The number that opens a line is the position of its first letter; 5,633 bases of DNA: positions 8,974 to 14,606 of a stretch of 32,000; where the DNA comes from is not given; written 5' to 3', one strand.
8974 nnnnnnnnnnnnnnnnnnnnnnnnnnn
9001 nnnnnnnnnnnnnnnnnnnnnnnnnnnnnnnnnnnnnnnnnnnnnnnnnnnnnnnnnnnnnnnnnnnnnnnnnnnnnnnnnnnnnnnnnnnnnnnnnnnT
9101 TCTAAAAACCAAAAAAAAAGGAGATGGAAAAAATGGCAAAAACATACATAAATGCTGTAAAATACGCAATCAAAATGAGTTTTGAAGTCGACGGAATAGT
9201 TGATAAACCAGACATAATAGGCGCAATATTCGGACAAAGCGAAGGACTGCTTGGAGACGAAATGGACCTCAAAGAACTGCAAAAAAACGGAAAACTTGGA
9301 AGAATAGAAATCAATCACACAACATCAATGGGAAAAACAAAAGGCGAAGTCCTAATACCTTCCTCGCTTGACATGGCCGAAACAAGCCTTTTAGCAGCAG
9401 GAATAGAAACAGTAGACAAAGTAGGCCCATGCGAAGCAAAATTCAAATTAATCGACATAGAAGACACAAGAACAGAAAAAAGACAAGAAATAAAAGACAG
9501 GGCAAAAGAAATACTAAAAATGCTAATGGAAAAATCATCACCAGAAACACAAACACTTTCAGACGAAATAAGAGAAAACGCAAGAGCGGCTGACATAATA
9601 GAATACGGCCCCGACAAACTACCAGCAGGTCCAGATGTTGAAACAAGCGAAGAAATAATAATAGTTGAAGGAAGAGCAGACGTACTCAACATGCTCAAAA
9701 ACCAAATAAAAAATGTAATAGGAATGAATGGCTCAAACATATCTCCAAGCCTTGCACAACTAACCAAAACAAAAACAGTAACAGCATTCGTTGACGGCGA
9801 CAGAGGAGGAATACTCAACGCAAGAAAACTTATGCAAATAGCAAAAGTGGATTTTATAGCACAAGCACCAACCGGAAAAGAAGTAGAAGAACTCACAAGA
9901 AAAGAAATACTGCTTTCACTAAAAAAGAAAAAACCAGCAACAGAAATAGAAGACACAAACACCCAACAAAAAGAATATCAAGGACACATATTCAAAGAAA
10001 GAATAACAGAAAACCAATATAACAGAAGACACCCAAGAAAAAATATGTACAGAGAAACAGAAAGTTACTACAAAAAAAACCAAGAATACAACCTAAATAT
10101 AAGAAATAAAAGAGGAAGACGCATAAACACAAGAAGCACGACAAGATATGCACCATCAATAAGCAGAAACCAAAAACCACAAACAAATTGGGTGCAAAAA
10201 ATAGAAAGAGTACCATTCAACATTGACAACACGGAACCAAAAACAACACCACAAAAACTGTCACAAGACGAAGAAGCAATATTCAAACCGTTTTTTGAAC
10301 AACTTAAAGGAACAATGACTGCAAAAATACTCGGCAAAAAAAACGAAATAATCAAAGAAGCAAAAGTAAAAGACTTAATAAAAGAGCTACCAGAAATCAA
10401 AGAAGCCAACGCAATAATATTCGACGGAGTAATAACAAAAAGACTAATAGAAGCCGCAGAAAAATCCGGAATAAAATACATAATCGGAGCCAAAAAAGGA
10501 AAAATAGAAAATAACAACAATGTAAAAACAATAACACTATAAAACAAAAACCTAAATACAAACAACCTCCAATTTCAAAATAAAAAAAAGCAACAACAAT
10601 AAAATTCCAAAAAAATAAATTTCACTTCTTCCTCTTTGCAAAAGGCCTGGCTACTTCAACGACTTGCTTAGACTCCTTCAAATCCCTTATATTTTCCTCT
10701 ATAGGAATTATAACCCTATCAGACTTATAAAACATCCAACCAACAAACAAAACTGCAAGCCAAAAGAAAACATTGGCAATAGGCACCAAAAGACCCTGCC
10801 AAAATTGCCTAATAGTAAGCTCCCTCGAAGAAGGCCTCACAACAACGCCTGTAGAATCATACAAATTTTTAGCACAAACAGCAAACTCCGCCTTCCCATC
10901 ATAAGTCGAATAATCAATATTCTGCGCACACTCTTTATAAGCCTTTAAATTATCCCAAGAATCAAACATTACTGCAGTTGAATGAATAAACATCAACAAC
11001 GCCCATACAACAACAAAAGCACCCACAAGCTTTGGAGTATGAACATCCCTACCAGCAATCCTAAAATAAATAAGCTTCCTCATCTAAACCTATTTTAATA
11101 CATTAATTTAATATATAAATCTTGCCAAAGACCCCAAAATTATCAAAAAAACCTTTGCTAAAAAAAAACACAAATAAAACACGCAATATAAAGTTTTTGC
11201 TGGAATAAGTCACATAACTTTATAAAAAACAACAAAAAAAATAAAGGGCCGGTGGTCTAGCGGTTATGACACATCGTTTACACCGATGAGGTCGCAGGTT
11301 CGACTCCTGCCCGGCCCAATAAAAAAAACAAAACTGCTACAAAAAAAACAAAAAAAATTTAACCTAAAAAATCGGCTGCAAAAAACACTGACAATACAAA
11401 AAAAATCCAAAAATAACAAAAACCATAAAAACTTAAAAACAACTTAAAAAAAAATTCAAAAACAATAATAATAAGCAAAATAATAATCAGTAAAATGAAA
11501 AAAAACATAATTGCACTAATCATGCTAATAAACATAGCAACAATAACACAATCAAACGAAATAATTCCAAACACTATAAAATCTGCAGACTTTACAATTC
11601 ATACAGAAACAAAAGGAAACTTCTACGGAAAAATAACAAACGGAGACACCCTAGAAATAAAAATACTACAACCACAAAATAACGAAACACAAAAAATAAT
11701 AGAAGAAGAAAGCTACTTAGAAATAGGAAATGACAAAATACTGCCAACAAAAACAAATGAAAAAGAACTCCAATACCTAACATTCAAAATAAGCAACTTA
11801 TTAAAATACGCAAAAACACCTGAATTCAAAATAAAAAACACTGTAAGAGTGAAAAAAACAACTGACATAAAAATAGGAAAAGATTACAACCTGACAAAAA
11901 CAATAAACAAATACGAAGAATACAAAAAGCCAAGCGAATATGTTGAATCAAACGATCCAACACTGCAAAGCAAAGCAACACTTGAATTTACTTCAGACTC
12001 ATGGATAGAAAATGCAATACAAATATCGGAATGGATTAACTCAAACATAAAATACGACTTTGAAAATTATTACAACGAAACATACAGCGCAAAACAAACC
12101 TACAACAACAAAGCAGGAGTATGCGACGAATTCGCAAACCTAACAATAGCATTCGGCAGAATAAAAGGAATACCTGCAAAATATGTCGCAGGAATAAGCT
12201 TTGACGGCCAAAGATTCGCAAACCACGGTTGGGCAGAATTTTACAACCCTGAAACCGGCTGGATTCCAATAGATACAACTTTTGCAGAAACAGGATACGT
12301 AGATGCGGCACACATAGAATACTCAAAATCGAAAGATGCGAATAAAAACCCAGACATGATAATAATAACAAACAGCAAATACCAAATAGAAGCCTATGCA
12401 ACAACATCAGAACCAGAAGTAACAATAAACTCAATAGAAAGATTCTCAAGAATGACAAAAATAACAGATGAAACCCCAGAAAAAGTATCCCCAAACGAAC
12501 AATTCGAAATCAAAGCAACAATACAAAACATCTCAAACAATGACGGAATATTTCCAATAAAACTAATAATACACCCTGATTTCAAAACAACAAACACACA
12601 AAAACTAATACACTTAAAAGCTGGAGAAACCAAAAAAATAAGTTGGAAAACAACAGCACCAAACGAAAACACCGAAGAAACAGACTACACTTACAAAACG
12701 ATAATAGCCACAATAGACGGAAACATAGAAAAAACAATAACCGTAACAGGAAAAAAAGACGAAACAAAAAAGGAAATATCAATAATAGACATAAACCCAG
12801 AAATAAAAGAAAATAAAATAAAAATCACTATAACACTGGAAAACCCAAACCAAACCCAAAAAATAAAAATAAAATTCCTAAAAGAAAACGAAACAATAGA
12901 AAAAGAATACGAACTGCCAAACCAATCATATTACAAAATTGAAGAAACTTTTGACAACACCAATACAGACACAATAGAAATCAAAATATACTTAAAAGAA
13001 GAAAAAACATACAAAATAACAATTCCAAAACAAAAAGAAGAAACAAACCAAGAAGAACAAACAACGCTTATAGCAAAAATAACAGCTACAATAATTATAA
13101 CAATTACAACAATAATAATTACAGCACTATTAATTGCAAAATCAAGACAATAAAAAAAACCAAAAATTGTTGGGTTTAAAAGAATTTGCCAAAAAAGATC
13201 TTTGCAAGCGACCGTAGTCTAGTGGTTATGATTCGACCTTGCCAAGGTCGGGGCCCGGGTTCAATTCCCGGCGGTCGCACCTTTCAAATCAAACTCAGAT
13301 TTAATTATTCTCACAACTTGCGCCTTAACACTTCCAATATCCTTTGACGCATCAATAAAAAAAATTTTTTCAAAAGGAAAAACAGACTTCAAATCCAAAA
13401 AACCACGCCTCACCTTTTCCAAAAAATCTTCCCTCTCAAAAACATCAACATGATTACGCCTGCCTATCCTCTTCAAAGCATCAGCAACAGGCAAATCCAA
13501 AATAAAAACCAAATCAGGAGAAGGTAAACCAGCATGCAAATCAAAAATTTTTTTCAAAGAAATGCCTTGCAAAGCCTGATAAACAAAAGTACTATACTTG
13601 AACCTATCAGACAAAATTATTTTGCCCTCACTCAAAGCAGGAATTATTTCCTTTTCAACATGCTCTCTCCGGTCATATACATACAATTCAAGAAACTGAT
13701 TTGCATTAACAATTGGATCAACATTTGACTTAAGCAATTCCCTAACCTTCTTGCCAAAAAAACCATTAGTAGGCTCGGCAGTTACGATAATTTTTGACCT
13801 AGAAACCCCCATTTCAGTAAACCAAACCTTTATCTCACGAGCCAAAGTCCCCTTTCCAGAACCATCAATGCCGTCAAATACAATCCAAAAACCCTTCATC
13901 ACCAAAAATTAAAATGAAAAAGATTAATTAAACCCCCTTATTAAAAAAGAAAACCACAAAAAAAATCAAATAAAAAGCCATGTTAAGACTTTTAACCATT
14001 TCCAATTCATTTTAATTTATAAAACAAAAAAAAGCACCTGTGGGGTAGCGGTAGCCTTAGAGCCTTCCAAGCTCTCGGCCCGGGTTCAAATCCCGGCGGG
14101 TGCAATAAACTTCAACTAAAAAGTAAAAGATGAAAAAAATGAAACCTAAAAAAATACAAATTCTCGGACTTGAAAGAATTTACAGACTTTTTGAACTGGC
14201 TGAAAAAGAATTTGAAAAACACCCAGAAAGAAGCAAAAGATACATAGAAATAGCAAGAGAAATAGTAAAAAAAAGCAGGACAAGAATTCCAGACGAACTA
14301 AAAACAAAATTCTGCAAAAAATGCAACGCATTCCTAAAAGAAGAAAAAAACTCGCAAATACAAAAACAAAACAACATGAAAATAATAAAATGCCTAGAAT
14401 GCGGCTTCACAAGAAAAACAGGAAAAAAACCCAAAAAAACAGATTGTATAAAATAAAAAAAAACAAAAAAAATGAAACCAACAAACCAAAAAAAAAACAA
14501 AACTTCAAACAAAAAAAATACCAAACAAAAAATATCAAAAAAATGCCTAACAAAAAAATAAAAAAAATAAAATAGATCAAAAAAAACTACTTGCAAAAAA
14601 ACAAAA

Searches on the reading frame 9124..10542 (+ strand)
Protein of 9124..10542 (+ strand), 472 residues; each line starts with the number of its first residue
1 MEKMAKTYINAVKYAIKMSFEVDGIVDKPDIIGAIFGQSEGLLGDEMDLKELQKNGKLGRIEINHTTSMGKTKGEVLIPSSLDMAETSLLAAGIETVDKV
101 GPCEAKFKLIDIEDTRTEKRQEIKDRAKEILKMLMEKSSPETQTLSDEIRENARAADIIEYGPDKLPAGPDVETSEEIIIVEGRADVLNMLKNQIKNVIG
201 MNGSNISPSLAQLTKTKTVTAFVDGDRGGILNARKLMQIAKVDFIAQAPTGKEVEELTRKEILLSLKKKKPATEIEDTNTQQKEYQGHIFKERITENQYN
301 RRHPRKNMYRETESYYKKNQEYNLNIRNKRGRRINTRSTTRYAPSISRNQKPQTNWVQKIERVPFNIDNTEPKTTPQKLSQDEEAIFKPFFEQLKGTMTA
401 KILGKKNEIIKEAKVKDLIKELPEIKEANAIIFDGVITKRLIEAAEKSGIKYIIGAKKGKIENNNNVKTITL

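Call 12: search_protein_families(library=pfam, proteins=[window:9124-10542:+])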
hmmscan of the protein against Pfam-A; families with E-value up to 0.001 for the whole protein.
window:9124-10542:+ (472 aa): 3 families
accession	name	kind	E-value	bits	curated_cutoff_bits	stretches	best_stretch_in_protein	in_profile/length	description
PF13662.12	Toprim_4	-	2.3e-08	34.6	25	1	177-240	2-74/85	Toprim domain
PF13155.12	Toprim_2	-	6.8e-07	30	22.1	1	179-256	1-86/88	Toprim-like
PF01751.28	Toprim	-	3.2e-05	24.5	23.1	1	177-251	1-90/96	Toprim domain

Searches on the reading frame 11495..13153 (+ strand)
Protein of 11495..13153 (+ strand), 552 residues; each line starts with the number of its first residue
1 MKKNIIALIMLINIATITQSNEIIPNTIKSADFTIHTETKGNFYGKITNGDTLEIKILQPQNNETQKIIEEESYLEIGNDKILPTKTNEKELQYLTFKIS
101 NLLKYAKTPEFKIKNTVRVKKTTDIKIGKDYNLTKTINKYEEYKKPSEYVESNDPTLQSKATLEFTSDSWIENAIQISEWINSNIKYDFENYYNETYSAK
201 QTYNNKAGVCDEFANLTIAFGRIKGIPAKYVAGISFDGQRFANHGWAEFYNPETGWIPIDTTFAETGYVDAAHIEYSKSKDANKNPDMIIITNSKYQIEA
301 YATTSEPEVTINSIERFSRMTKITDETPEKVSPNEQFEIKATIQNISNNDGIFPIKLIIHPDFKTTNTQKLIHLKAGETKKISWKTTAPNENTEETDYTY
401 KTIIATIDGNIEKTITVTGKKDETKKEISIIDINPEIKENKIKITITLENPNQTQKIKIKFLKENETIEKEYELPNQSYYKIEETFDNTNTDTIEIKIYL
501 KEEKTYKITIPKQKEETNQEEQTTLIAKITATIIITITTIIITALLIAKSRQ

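Call 12: search_protein_families(library=pfam, proteins=[window:11495-13153:+])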
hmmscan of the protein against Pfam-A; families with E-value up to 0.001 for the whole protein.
window:11495-13153:+ (552 aa): 2 families
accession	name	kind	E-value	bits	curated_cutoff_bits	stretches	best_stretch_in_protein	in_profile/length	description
PF01841.26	Transglut_core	-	6.4e-22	78.3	23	1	169-260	15-107/108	Transglutaminase-like superfamily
PF04473.18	DUF553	-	5.1e-08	32.9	20.5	1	163-240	8-94/140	Transglutaminase-like domain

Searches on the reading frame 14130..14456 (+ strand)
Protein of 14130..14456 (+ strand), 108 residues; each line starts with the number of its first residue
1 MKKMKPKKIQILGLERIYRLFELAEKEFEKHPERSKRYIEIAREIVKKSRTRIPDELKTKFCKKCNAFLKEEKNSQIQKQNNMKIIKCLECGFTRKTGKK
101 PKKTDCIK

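Call 82: search_protein_families(library=pfam, proteins=[window:14130-14456:+], max_evalue=0.001)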
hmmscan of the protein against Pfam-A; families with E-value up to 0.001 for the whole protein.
window:14130-14456:+ (108 aa): 1 family
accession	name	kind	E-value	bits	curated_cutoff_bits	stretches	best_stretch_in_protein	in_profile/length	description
PF04032.22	Rpr2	-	3.1e-15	56.6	29.3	1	16-92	1-90/90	RNAse P Rpr2/Rpp21/SNM1 subunit domain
